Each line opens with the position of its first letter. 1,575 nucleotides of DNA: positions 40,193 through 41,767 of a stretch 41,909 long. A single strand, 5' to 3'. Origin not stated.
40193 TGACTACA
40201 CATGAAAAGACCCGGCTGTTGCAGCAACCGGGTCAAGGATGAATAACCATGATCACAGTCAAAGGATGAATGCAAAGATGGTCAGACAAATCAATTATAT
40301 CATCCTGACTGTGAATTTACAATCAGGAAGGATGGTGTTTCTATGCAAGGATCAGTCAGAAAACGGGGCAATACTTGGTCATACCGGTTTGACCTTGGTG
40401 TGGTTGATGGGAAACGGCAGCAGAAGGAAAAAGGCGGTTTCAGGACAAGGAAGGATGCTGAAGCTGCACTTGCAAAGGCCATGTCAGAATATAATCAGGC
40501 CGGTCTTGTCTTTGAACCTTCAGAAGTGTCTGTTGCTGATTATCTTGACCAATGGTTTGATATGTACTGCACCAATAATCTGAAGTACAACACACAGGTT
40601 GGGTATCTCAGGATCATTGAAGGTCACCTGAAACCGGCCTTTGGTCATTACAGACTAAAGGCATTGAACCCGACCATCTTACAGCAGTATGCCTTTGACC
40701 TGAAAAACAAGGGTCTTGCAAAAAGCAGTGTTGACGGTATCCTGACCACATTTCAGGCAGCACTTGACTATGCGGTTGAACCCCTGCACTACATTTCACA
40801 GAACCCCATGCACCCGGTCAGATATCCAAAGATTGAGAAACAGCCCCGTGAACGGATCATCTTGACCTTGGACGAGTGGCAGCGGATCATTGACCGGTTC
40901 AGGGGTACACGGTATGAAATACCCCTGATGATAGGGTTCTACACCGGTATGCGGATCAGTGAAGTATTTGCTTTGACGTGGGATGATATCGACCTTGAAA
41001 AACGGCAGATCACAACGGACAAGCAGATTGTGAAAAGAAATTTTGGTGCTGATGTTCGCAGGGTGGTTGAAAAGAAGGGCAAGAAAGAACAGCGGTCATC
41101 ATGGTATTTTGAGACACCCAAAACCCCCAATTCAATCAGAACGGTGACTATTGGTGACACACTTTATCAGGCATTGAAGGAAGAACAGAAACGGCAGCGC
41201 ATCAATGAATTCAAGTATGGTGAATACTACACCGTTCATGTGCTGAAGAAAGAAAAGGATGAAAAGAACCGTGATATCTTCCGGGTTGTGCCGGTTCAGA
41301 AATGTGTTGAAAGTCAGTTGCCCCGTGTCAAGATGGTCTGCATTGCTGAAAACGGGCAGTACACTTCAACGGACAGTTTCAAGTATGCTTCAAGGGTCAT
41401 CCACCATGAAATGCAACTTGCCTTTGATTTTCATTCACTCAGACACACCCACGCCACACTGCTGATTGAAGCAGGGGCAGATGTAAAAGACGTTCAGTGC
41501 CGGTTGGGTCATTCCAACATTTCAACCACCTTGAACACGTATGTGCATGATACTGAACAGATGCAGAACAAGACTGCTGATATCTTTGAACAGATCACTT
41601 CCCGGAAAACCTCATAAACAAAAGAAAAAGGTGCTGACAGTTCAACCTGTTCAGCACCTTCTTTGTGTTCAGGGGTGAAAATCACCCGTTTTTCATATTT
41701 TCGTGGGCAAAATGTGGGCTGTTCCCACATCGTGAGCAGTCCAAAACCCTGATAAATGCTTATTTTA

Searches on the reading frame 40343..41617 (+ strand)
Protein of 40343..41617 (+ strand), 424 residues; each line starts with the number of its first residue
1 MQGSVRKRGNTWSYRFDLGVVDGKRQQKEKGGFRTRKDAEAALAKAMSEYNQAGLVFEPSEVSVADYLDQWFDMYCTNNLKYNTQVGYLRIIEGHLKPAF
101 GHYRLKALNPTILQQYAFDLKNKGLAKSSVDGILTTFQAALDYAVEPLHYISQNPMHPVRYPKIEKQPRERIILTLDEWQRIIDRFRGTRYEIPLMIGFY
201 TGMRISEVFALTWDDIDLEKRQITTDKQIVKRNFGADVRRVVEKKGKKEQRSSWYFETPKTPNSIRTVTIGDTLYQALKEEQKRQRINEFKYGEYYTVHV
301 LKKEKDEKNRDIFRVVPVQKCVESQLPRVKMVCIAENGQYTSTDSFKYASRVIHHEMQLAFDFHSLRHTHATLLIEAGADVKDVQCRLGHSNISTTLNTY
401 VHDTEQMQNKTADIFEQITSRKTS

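Call 9: search_protein_families(library=pfam, proteins=[window:40343-41617:+], max_evalue=0.01)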
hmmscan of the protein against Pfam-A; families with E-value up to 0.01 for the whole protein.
window:40343-41617:+ (424 aa): 5 families
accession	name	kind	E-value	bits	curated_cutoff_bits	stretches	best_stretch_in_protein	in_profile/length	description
PF00589.27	Phage_integrase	-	1.4e-24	87.3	27.1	1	174-406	3-171/172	Phage integrase family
PF14659.12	Phage_int_SAM_3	-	3.3e-12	46.9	22.6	1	65-116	3-53/58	Phage integrase, N-terminal SAM-like domain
PF14657.12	Arm-DNA-bind_4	-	3.5e-12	46.1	22.3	1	11-51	1-43/47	Arm DNA-binding domain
PF13102.12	Phage_int_SAM_5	-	0.00089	20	22.3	0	95-156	31-93/98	Phage integrase SAM-like domain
PF23849.1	Phage_TTP_2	-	0.0046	17.4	27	0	320-361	27-68/177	Phage tail tube protein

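Call 36: find_related_loci(query=window:40343-41617:+, collection=genome_contigs, flank=6000)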
Query window:40343-41617:+ (424 aa) in genome_contigs; peptide patterns used: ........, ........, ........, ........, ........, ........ (x = any residue, [..] = any of these).
249 stretches matched a pattern; 19 encode a relative of the query (tblastn E <= 1e-3); 19 distinct loci.
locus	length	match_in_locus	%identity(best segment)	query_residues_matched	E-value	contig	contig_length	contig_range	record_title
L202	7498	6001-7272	73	1-424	0e+0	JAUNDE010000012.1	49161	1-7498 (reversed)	MAG: Eubacteriales bacterium isolate S22M_St_66 NODE_401_length_49161_cov_8.645359, whole genome shotgun sequence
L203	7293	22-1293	75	1-424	0e+0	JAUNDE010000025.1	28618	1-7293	MAG: Eubacteriales bacterium isolate S22M_St_66 NODE_952_length_28618_cov_10.738963, whole genome shotgun sequence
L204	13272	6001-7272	74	1-424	0e+0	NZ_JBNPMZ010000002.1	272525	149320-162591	Sporofaciens sp. SGI.106 HD225_1, whole genome shotgun sequence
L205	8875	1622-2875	73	1-417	0e+0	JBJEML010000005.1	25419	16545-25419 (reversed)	MAG: Lachnospiraceae bacterium isolate SARD13_bin.025 NODE_1106_length_25419_cov_9.025627, whole genome shotgun sequence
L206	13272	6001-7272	71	1-424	0e+0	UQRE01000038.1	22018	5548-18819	uncultured Dorea sp. isolate UMGS566 genome assembly, contig: NODE_733_length_22018_cov_56.2976, whole genome shotgun se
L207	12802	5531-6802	71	1-424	0e+0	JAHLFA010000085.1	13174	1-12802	MAG: Candidatus Ruminococcus intestinipullorum isolate 1485 E5M68__C41148_L13174, whole genome shotgun sequence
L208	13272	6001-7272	71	1-424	0e+0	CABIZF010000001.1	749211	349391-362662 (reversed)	Lachnospiraceae bacterium isolate MGYG-HGUT-00092 genome assembly, contig: .20287_6_63.1, whole genome shotgun sequence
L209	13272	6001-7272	71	1-424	0e+0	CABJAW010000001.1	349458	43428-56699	Lachnospiraceae bacterium isolate MGYG-HGUT-00137 genome assembly, contig: .21673_4_12.1, whole genome shotgun sequence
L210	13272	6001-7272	71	1-424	0e+0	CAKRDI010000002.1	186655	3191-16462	MAG: uncultured Mediterraneibacter sp. isolate REFINED_METABAT215_TOP10_CONTIGS_1500_ASSEMBLY_K77_MERGED__Hadza_PheChl_F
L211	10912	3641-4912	71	1-424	0e+0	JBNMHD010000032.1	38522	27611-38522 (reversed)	MAG: Fusicatenibacter sp. isolate CM_BacFus562.131 k141_34609_length_38522_cov_20.0153, whole genome shotgun sequence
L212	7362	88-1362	73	1-424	0e+0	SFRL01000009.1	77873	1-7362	MAG: bacterium isolate W0P33.017 Contig41, whole genome shotgun sequence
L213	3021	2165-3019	98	1-285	0e+0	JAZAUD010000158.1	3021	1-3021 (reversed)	MAG: Oscillospiraceae bacterium isolate R83_purified_bin82 k141_2782206_length_3021_cov_23.0000, whole genome shotgun se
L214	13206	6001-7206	59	11-423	1e-170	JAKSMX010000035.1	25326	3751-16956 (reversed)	MAG: Bacteroidales bacterium isolate Horse_feces136 MAG136_35, whole genome shotgun sequence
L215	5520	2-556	99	240-424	7e-123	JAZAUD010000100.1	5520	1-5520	MAG: Oscillospiraceae bacterium isolate R83_purified_bin82 k141_2239281_length_5520_cov_25.0807, whole genome shotgun se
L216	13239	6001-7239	45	1-424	1e-119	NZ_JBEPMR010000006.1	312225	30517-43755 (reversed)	Faecalicatena orotica strain DSM 1287 Ga0480167_06, whole genome shotgun sequence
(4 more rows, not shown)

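Call 42: search_protein_families(library=pfam, proteins=[L204:7414-8853:-, L204:8894-9850:-, L204:9884-11197:-, L204:11372-11908:-, L204:5191-5676:+], max_evalue=0.01)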
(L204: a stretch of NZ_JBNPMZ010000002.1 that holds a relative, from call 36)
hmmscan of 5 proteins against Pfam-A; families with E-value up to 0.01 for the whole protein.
L204:7414-8853:- (479 aa): 10 families
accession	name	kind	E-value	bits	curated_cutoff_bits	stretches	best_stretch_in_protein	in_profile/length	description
PF05958.17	tRNA_U5-meth_tr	-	2e-24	86.7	23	1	288-479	169-357/357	tRNA (Uracil-5-)-methyltransferase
PF01938.26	TRAM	-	1.5e-11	44.4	21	1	18-70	5-60/61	TRAM domain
PF13847.12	Methyltransf_31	-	1.1e-10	41.9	27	1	325-406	4-78/145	Methyltransferase domain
PF13649.12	Methyltransf_25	-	2e-07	32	27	1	328-385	1-58/97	Methyltransferase domain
PF02475.24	TRM5-TYW2_MTfase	-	4.9e-07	30.3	28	1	324-374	36-88/164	TRM5/TYW2 methyltransferase domain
PF05175.20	MTS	-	3e-06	27.4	23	1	321-383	29-92/170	Methyltransferase small domain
PF09445.16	Methyltransf_15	-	5e-06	26.6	22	1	326-415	2-84/165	RNA cap guanine-N2 methyltransferase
PF06325.19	PrmA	-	1.6e-05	25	22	1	324-384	161-221/296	Ribosomal protein L11 methyltransferase (PrmA)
PF08241.18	Methyltransf_11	-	0.00029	21.9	21.2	1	330-384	2-54/95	Methyltransferase domain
PF03602.21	Cons_hypoth95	-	0.00039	20.6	24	1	320-445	37-162/182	Conserved hypothetical protein 95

L204:8894-9850:- (318 aa): 2 families
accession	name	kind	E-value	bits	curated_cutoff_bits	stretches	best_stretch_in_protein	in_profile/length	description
PF01966.28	HD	-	3.8e-13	50.2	22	1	162-280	2-115/116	HD domain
PF01336.31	tRNA_anti-codon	-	1.1e-05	25.7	27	1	26-88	11-74/75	OB-fold nucleic acid binding domain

L204:9884-11197:- (437 aa): 4 families
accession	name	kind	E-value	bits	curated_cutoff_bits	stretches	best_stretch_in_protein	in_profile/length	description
PF13180.12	PDZ_2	-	3.6e-14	53.2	27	1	341-427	2-78/80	PDZ domain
PF13365.12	Trypsin_2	-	5.3e-11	43.9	27.6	1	161-304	2-144/144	Trypsin-like peptidase domain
PF17820.7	PDZ_6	-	7.8e-08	32.4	27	1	365-413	2-49/54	PDZ domain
PF00595.29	PDZ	-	1.1e-06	29.3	23.2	1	345-414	12-78/81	PDZ domain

L204:11372-11908:- (178 aa): 0 families

L204:5191-5676:+ (161 aa): 0 families

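Call 50: find_related_loci(query=window:40343-41617:+, collection=viral_contigs, flank=4000)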
Query window:40343-41617:+ (424 aa) in viral_contigs; peptide patterns used: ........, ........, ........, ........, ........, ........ (x = any residue, [..] = any of these).
49 stretches matched a pattern; 33 encode a relative of the query (tblastn E <= 1e-3); 33 distinct loci.
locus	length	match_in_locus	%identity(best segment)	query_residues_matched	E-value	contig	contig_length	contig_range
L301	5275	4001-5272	72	1-424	0e+0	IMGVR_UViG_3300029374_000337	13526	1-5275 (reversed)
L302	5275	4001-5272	72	1-424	0e+0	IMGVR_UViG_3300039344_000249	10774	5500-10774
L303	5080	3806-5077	72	1-424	0e+0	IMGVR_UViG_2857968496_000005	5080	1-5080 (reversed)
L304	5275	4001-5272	72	1-424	0e+0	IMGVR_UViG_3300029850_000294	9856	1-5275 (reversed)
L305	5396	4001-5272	71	1-424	0e+0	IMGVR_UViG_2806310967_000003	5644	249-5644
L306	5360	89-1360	71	1-424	0e+0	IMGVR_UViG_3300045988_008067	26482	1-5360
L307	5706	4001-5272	71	1-424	0e+0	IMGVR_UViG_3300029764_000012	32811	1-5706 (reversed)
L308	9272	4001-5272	71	1-424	0e+0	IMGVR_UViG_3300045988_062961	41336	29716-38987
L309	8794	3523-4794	71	1-424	0e+0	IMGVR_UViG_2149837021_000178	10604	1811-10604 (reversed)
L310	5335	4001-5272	71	1-424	0e+0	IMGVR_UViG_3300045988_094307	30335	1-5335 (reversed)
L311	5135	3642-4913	71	1-424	0e+0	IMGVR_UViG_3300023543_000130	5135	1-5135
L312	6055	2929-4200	71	1-424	0e+0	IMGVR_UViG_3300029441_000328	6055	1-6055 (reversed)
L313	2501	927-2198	71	1-424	0e+0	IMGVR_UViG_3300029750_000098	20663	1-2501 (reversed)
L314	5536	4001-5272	71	1-424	0e+0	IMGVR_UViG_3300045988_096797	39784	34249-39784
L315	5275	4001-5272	71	1-424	0e+0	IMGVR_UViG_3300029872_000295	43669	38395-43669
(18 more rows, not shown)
